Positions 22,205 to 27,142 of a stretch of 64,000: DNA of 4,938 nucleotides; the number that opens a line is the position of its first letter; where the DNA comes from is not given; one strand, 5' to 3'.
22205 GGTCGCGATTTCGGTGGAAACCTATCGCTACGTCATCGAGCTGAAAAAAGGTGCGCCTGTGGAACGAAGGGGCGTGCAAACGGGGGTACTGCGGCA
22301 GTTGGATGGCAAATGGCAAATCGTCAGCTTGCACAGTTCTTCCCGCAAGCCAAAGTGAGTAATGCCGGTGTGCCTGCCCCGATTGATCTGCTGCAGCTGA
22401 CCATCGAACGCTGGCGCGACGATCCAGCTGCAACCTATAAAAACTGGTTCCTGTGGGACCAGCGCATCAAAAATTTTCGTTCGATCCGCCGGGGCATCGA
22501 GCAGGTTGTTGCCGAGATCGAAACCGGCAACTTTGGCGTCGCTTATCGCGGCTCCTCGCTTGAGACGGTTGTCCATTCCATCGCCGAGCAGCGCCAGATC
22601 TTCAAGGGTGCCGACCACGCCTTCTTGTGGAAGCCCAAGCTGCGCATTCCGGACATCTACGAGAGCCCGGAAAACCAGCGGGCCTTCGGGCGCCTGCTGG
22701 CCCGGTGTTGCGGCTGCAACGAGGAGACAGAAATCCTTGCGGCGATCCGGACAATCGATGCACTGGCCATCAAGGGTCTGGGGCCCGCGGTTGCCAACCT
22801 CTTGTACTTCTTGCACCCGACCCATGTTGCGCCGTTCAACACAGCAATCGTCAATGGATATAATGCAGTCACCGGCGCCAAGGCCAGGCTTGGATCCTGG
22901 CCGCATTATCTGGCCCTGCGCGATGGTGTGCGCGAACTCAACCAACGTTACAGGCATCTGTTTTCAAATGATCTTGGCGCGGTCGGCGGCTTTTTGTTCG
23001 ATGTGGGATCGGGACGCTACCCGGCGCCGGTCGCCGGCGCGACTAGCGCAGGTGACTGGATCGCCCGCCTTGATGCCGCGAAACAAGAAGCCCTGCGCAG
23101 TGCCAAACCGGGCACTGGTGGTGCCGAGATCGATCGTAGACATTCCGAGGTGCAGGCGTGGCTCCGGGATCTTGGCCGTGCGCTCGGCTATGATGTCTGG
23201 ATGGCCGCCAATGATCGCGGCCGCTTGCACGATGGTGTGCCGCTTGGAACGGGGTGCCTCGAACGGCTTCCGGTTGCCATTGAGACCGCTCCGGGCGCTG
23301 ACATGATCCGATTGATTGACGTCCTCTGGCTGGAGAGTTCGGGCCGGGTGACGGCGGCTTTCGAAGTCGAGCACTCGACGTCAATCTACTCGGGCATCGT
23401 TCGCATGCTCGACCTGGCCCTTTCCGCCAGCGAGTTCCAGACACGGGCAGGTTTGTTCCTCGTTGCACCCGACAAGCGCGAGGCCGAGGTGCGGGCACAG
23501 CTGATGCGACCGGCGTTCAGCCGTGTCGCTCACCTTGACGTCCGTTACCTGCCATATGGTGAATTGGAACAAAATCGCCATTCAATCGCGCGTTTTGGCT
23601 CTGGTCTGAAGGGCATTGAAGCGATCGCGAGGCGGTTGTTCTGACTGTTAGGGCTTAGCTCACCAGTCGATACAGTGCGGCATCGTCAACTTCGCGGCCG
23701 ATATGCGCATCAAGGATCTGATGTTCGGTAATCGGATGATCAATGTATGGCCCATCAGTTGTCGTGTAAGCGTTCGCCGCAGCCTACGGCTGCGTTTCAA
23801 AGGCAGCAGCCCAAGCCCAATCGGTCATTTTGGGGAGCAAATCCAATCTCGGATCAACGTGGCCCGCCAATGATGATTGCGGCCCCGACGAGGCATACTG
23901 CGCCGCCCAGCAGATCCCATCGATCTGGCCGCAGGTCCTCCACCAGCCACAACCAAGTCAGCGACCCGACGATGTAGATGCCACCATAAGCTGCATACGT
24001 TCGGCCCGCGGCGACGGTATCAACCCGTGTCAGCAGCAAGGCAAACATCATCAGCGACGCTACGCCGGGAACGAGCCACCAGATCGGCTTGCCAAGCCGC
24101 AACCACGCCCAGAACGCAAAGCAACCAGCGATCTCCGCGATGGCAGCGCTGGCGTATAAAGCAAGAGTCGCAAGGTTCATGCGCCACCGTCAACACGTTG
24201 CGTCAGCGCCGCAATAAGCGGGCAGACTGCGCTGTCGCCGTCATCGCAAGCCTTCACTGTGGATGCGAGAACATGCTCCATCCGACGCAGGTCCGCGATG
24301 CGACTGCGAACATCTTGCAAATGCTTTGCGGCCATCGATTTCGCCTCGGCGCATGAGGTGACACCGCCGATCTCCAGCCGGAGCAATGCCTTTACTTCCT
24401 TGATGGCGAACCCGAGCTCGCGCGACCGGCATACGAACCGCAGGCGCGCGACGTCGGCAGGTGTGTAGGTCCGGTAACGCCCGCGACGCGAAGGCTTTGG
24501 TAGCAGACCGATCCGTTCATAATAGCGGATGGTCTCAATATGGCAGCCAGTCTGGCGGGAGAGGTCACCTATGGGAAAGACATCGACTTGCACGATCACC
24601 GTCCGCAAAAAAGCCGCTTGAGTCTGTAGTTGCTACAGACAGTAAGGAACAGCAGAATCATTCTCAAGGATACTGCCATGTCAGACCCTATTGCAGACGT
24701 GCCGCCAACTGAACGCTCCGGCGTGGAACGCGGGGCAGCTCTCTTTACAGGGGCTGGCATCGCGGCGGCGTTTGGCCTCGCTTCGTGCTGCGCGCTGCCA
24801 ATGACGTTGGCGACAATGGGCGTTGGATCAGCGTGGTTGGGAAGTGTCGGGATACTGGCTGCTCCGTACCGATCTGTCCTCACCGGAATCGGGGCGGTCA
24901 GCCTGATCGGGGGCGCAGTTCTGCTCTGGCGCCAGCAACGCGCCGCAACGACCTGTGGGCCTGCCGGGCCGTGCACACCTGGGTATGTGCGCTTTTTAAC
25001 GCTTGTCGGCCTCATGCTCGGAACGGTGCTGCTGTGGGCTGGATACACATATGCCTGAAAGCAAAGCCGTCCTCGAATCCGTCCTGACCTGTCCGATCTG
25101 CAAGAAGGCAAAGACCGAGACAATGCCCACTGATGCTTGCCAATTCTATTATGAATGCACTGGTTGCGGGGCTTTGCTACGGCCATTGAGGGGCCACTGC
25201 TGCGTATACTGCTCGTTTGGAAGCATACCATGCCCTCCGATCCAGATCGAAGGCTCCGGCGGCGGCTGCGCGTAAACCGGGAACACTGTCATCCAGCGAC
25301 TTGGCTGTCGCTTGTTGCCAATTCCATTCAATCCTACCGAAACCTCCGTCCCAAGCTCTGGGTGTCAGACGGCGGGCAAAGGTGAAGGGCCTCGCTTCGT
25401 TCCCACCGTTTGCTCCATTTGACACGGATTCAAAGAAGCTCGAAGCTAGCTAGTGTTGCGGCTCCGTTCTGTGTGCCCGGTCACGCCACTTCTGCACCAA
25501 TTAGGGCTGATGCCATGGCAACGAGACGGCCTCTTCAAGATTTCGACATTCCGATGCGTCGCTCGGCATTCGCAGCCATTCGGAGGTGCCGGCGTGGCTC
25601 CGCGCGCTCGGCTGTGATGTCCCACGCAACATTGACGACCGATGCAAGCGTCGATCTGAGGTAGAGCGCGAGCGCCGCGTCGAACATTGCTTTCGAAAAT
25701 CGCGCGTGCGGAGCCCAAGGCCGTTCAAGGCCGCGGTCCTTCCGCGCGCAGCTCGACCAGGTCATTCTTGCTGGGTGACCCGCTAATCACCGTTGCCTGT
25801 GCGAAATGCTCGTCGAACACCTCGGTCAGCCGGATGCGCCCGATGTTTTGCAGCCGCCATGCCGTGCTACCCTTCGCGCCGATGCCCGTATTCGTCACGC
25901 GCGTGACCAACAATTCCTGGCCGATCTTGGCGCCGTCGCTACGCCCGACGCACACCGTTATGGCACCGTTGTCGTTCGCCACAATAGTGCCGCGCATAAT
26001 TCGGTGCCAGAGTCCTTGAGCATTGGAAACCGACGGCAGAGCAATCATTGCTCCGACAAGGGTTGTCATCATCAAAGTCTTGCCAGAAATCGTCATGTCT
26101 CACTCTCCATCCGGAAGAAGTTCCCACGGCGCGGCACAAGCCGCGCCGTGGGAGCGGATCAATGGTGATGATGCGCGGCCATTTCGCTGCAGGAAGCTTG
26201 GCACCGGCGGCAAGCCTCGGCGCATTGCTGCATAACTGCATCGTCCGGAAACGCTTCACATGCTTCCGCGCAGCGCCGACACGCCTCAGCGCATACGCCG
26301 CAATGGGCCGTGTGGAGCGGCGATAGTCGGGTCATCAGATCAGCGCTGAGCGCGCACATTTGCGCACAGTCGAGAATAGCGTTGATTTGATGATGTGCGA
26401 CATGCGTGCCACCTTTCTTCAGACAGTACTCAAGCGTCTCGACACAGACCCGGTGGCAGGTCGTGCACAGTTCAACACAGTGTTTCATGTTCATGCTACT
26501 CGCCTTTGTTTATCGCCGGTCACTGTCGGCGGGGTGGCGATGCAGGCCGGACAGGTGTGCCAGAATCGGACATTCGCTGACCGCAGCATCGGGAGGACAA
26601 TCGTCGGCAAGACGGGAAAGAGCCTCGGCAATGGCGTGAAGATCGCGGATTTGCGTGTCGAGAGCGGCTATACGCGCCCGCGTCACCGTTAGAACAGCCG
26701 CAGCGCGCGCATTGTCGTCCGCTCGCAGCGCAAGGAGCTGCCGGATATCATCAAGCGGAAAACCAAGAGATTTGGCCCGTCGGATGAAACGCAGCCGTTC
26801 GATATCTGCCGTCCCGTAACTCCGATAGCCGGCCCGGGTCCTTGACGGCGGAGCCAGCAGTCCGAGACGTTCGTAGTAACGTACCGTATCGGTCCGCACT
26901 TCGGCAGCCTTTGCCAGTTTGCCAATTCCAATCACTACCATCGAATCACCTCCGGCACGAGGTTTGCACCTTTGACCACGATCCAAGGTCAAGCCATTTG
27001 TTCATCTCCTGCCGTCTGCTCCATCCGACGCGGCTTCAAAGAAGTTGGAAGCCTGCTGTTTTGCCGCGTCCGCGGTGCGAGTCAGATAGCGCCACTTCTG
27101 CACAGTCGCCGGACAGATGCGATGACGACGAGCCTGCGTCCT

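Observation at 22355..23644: Orphan HhH-glycosylase-like / PD-(D/E)xK nuclease fusion without a methyltransferase: candidate defence gene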

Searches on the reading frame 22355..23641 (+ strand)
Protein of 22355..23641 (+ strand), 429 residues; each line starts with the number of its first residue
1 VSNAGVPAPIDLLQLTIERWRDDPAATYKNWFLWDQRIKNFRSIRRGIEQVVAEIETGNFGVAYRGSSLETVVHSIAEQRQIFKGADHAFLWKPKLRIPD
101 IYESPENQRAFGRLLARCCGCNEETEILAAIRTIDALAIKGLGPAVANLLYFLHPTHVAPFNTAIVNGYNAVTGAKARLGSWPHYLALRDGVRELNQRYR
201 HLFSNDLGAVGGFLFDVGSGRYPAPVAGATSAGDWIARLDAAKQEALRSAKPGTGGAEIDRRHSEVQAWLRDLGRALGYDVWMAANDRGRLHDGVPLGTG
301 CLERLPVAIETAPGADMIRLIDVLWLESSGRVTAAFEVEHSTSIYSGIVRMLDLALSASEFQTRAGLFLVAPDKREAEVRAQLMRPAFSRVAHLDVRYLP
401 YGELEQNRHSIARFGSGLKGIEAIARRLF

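Call 4: search_protein_families(library=pfam, proteins=[window:22355-23641:+], max_evalue=1)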
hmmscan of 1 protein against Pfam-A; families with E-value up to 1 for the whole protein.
window:22355-23641:+ (429 aa): 0 families

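Call 5: search_protein_families(library=ncbifam, proteins=[window:22355-23641:+], max_evalue=1)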
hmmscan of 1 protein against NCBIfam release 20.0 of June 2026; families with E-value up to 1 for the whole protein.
window:22355-23641:+ (429 aa): 0 families

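Call 6: search_protein_families(library=padloc, proteins=[window:22355-23641:+], max_evalue=1)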
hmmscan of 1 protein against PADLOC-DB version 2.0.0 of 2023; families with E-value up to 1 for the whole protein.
window:22355-23641:+ (429 aa): 1 family
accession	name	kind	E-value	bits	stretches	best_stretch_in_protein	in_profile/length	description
PDLC03534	REase_II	-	7.7e-12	42.9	1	258-406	173-322/351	Type II restriction enzyme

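Call 9: search_protein_families(library=phrogs, proteins=[window:22355-23641:+], max_evalue=1)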
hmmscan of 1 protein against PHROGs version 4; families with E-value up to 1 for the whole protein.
window:22355-23641:+ (429 aa): 0 families

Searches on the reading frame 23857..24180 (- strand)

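Call 21: search_protein_families(library=pfam, proteins=[window:23857-24180:-], max_evalue=0.001)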
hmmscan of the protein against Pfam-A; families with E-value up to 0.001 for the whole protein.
window:23857-24180:- (108 aa): 1 family
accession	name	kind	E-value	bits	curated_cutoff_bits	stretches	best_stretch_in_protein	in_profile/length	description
PF02694.21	UPF0060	-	4.4e-30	104.5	24.9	1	4-108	3-106/107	Uncharacterised BCR, YnfA/UPF0060 family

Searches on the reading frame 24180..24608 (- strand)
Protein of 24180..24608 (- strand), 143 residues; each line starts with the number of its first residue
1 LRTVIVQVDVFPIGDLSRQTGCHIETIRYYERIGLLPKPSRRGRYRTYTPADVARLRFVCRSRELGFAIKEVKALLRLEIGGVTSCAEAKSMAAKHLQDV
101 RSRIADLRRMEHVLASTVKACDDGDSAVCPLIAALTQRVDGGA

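Call 21: search_protein_families(library=pfam, proteins=[window:24180-24608:-], max_evalue=0.001)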
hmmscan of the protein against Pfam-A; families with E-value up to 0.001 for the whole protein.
window:24180-24608:- (143 aa): 3 families
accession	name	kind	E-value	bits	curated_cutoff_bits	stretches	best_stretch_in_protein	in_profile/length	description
PF13411.12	MerR_1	-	5.2e-20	71.8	21.6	1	12-77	2-67/69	MerR HTH family regulatory protein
PF09278.17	MerR-DNA-bind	-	8.1e-17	62.1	25.4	1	53-115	1-63/65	MerR, DNA binding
PF00376.29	MerR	-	7.7e-13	48.5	28.2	1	13-48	2-38/38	MerR family regulatory protein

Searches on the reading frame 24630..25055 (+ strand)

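Call 21: search_protein_families(library=pfam, proteins=[window:24630-25055:+], max_evalue=0.001)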
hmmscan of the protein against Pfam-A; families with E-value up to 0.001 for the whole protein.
window:24630-25055:+ (142 aa): 1 family
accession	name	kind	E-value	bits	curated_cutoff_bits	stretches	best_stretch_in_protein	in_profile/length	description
PF02411.20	MerT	-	7.3e-08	32.9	32.9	1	37-122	10-89/116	MerT mercuric transport protein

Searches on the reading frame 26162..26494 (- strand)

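Call 21: search_protein_families(library=pfam, proteins=[window:26162-26494:-], max_evalue=0.001)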
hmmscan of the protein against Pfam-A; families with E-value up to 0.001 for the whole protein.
window:26162-26494:- (111 aa): 1 family
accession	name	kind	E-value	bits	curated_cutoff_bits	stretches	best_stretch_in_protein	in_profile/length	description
PF03860.21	DUF326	-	1.8e-05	24.9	20.4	1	63-81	2-20/21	Domain of Unknown Function (DUF326)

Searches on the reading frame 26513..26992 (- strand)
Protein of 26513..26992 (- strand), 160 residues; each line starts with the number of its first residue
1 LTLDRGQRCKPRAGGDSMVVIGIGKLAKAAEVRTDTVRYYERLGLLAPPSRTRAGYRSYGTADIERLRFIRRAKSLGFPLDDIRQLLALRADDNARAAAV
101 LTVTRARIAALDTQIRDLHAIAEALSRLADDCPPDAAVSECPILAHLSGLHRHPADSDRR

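Call 21: search_protein_families(library=pfam, proteins=[window:26513-26992:-], max_evalue=0.001)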
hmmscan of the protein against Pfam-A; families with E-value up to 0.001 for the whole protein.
window:26513-26992:- (160 aa): 3 families
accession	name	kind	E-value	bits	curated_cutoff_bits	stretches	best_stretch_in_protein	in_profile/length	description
PF13411.12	MerR_1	-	1.7e-19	70.1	21.6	1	23-88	3-67/69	MerR HTH family regulatory protein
PF09278.17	MerR-DNA-bind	-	9.8e-19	68.2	25.4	1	64-127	1-64/65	MerR, DNA binding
PF00376.29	MerR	-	3.2e-12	46.5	28.2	1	23-59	2-38/38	MerR family regulatory protein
